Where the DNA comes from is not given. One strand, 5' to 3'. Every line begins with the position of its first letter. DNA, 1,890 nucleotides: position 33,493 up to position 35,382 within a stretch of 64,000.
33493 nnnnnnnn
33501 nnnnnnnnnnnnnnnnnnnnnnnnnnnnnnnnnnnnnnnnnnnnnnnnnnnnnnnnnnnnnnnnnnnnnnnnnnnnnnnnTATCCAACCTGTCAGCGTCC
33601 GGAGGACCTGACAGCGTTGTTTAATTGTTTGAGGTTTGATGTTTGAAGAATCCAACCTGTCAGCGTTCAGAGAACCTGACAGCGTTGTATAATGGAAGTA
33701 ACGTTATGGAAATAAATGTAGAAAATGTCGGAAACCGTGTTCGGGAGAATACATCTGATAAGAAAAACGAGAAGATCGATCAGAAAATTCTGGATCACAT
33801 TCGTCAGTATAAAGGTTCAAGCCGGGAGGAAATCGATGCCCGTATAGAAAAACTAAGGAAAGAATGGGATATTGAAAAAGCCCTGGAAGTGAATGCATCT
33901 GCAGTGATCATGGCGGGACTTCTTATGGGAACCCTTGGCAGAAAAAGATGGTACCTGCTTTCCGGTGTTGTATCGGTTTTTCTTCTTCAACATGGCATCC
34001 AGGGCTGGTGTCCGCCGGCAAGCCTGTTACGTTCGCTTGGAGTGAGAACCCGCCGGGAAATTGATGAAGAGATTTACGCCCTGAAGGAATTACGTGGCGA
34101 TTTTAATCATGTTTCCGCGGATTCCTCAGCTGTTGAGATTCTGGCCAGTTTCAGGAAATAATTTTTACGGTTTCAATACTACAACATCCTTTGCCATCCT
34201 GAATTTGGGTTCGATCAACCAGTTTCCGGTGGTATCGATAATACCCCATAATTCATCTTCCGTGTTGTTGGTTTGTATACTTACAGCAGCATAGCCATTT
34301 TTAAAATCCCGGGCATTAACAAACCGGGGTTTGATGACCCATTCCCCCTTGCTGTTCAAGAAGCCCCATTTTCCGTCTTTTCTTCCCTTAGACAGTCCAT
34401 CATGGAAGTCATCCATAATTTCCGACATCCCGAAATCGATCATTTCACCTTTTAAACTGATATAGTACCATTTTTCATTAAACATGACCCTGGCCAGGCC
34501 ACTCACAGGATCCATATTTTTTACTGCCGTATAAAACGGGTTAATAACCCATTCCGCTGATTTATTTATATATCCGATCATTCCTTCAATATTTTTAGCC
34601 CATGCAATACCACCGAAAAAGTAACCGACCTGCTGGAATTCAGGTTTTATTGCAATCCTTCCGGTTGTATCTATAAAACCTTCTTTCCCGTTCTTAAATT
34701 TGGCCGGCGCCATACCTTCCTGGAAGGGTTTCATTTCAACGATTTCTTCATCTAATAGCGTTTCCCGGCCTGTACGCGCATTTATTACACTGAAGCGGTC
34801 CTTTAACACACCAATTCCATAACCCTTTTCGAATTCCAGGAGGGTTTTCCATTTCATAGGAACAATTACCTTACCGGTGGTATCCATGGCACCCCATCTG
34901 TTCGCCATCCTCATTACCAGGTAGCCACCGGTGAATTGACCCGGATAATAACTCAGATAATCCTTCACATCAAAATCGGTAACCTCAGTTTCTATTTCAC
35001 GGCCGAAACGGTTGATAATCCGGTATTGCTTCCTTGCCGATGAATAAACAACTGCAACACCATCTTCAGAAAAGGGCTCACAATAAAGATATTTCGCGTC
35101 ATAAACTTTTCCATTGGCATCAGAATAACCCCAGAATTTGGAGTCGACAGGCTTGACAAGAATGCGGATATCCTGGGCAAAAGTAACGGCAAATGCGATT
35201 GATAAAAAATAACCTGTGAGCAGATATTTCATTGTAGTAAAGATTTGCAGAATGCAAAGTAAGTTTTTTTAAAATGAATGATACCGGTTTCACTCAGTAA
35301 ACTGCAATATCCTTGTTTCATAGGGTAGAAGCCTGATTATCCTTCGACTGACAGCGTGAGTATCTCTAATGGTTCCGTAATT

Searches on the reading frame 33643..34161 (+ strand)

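Call 32: search_protein_families(library=pfam, proteins=[window:33643-34161:+], max_evalue=0.001)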
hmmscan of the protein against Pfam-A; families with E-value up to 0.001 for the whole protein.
window:33643-34161:+ (172 aa): 1 family
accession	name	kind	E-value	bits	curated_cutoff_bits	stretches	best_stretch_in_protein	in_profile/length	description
PF11127.14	YgaP-like_TM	-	1.4e-06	28.8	25.3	1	77-130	8-59/66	Inner membrane protein YgaP-like, transmembrane domain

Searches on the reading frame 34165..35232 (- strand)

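Call 3: search_protein_families(library=pfam, proteins=[window:34165-35232:-], max_evalue=0.01)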
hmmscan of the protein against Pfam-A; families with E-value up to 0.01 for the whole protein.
window:34165-35232:- (355 aa): 1 family
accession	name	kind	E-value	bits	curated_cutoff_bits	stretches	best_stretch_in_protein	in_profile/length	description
PF14903.11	WG_beta_rep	-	1.8e-40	137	25.6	5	289-319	1-31/35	WG containing repeat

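Call 4: search_protein_families(library=ncbifam, proteins=[window:34165-35232:-], max_evalue=0.01)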
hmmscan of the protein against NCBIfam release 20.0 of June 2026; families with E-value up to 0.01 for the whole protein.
window:34165-35232:- (355 aa): 0 families
